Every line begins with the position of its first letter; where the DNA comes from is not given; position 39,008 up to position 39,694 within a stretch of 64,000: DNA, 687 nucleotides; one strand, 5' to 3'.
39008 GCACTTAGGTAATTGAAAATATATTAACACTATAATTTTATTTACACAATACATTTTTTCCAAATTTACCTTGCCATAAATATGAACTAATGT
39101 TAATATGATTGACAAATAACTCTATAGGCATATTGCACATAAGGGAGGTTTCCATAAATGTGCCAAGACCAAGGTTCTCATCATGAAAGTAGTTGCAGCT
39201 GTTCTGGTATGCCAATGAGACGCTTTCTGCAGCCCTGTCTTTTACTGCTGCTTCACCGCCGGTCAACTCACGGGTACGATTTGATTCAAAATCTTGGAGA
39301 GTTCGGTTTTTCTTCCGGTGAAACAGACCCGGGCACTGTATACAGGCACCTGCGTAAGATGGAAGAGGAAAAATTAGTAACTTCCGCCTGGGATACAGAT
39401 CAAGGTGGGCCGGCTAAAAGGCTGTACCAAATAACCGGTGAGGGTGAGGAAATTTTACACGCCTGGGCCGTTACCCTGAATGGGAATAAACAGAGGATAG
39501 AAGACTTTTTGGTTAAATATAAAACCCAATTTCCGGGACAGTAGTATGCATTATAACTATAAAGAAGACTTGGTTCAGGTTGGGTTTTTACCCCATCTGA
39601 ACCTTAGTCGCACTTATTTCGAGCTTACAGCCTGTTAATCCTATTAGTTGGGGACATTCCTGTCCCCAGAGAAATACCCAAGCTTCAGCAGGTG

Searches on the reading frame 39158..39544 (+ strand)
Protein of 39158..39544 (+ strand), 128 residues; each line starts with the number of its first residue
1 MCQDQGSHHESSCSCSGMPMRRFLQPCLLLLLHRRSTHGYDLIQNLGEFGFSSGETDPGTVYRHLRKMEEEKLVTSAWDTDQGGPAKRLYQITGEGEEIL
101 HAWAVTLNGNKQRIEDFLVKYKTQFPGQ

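Call 6: search_protein_families(library=pfam, proteins=[window:39158-39544:+], max_evalue=0.01)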
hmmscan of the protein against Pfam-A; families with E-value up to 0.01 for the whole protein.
window:39158-39544:+ (128 aa): 1 family
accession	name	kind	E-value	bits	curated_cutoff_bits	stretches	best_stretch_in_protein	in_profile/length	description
PF03551.20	PadR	-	5.5e-16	58.8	27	1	28-101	1-74/75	Transcriptional regulator PadR-like family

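Call 9: find_encoding_contigs(protein=window:39158-39544:+, flank=10000, max_places=10)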
Protein window:39158-39544:+ (128 aa): 1 contig read that carries it; 1 place shown.
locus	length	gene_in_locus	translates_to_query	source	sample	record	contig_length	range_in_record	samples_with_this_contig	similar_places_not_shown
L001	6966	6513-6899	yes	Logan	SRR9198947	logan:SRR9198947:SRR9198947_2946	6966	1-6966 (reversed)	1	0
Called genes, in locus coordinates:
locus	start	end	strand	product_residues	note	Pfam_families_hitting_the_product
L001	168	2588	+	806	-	PF13567:DUF4131, PF03772:Competence, PF00753:Lactamase_B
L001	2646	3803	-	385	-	PF16983:MFS_MOT1, PF00916:Sulfate_transp, PF16983:MFS_MOT1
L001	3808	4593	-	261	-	PF04002:RadC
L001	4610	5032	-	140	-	-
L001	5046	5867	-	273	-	PF13531:SBP_bac_11, PF01547:SBP_bac_1 (weak)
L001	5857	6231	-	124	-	PF03551:PadR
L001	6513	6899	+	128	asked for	PF03551:PadR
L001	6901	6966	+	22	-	?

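Call 11: find_homologous_proteins(query=window:39158-39544:+, max_evalue=0.00001)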
Query window:39158-39544:+ (128 aa): 49 proteins with E <= 0.00001 among 51 candidates.
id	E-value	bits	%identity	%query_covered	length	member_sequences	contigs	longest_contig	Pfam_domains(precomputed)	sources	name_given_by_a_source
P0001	5.4e-84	297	100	100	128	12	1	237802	PF03551.21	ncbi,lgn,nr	ncbi:MAG: PadR family transcriptional regulator [Firmicutes bacterium]|nr:PadR family transcriptiona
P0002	3.1e-67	243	85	98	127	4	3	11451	PF03551.21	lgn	-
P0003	3.9e-60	220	76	98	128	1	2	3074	PF03551.21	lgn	-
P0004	1.8e-59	217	73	98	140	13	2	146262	PF03551.21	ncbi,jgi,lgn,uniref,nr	ncbi:transcriptional regulator, PadR family [Desulfoscipio geothermicus DSM 3669]|uniref:Transcripti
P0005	1.5e-55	205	71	98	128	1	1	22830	PF03551.21,PF01022.27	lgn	-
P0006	5.2e-54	200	68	98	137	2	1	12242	PF03551.21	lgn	-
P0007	2.2e-53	198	66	98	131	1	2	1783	PF03551.21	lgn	-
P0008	2.5e-53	198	67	98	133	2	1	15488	PF03551.21,PF01022.27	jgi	-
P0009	1.5e-51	192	67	98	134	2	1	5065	PF03551.21,PF01022.27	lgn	-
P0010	1.8e-51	192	66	98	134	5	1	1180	PF03551.21,PF01022.27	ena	-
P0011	2.0e-49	185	63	98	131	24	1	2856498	PF03551.21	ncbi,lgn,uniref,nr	ncbi:helix-turn-helix transcriptional regulator [Desulfofundulus salinus]|uniref:PadR family transcr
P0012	2.0e-49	185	65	95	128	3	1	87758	PF03551.21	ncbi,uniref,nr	ncbi:helix-turn-helix transcriptional regulator [Desulfotomaculum copahuensis]|uniref:PadR family tr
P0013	1.5e-48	182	63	98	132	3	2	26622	PF03551.21,PF01022.27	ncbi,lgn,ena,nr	ncbi:MAG: helix-turn-helix transcriptional regulator [Firmicutes bacterium]|nr:helix-turn-helix tran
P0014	3.0e-45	171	60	97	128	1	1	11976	PF03551.21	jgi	-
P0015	1.5e-44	169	60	98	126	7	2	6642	PF03551.21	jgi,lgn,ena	-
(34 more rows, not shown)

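Call 12: find_encoding_contigs(protein=P0002, flank=10000, max_places=3)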
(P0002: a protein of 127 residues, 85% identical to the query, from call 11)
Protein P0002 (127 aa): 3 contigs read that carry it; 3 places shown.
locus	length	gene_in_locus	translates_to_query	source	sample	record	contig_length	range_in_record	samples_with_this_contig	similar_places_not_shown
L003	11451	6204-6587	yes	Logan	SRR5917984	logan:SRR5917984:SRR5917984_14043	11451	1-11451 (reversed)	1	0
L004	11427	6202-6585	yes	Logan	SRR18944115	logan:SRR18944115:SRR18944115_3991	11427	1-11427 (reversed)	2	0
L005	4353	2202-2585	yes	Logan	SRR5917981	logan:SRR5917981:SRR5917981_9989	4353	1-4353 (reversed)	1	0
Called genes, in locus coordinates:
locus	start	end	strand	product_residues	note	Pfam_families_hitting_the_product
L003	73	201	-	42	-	-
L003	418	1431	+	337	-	PF00056:Ldh_1_N, PF02866:Ldh_1_C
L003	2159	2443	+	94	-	PF01978:TrmB (weak), PF12802:MarR_2 (weak), PF01047:MarR, PF13412:HTH_24 (weak)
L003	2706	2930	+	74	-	-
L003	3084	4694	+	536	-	PF07690:MFS_1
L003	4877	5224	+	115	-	PF08281:Sigma70_r4_2 (weak)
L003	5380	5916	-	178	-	PF04014:MazE_antitoxin, PF01590:GAF (weak), PF15714:SpoVT_C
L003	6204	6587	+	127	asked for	PF03551:PadR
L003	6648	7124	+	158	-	-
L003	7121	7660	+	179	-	PF03773:ArsP_1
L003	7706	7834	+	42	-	-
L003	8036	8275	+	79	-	PF13649:Methyltransf_25 (weak)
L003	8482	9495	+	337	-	PF01070:FMN_dh, PF01645:Glu_synthase (weak), PF00478:IMPDH (weak)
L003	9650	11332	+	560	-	PF02652:Lactate_perm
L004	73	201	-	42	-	-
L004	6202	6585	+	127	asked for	PF03551:PadR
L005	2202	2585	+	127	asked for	PF03551:PadR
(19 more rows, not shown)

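Call 13: find_encoding_contigs(protein=P0004, flank=10000, max_places=3)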
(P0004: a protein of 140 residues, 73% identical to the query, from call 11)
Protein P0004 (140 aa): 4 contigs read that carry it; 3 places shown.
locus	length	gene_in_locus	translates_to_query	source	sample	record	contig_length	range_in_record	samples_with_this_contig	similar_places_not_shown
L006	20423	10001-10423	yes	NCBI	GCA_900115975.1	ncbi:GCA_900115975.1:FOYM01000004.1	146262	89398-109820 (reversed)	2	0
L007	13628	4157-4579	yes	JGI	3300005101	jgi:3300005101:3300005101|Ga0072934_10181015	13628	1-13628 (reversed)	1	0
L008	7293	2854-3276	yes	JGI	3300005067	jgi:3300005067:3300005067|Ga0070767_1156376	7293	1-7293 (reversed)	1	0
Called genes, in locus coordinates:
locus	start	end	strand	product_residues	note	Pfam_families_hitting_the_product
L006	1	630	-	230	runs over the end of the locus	PF07997:DUF1694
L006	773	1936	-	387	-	PF05977:MFS_3 (faint), PF07690:MFS_1, PF13347:MFS_2 (weak), PF12832:MFS_1_like, PF00083:Sugar_tr, PF07690:MFS_1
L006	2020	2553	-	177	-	PF20229:ChrB_N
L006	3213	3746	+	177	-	PF15731:MqsA_antitoxin (faint), PF12844:HTH_19, PF13443:HTH_26 (weak), PF13560:HTH_31, PF01381:HTH_3, PF13560:HTH_31, PF01381:HTH_3, PF12844:HTH_19, +2 more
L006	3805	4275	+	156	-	-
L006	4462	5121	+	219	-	-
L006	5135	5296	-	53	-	-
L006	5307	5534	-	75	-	PF01609:DDE_Tnp_1 (weak)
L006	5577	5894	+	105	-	PF04060:FeS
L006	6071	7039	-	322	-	PF01925:TauE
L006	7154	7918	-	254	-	PF04002:RadC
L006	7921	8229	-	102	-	-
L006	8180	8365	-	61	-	-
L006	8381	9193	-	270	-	PF13531:SBP_bac_11, PF01547:SBP_bac_1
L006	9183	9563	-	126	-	PF03551:PadR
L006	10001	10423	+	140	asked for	PF03551:PadR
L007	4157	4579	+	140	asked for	PF03551:PadR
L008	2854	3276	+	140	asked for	PF03551:PadR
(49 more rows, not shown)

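Call 14: find_encoding_contigs(protein=P0011, flank=10000, max_places=3)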
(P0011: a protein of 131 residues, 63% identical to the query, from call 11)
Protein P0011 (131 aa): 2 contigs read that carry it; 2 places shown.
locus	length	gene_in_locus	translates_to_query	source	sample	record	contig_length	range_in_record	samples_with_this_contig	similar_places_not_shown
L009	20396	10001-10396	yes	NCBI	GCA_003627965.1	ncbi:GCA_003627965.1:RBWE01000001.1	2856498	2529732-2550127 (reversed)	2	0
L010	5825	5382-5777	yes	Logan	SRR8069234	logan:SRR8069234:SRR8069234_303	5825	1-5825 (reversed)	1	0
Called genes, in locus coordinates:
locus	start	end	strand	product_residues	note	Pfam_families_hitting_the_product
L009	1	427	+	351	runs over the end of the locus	PF01758:SBF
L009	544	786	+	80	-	PF13192:Thioredoxin_3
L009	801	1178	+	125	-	PF08859:DGC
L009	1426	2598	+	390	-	PF03773:ArsP_1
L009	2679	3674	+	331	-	PF13593:SBF_like, PF01758:SBF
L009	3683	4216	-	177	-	PF04060:FeS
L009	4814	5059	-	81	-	-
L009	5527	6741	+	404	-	PF04055:Radical_SAM, PF13186:SPASM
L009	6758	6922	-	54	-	-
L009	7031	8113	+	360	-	PF04143:Sulf_transp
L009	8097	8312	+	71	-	PF01206:TusA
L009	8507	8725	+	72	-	-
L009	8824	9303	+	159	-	PF03773:ArsP_1 (weak)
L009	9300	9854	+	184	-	PF03773:ArsP_1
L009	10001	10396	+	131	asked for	PF03551:PadR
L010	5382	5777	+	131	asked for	PF03551:PadR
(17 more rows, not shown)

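Call 39: search_protein_families(library=ncbifam, proteins=[window:39158-39544:+], max_evalue=0.001)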
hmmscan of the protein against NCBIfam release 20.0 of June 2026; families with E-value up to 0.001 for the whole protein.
window:39158-39544:+ (128 aa): 4 families
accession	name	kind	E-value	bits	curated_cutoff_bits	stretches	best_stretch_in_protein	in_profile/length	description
TIGR02719.1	repress_PhaQ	equivalog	8.8e-29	100.6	139.35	1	11-123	13-122/138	poly-beta-hydroxybutyrate-responsive repressor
NF006931.0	PRK09416.1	equivalog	1.2e-10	41.7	112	1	29-105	49-120/135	PadR family transcriptional regulator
TIGR03433.1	padR_acidobact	paralog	3.2e-09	36.8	101.8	1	28-105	9-86/101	PadR family transcriptional regulator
NF053635.1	TransRegRv3488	equivalog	6.3e-07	29.5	140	1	35-108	20-89/98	Rv3488 family transcriptional regulator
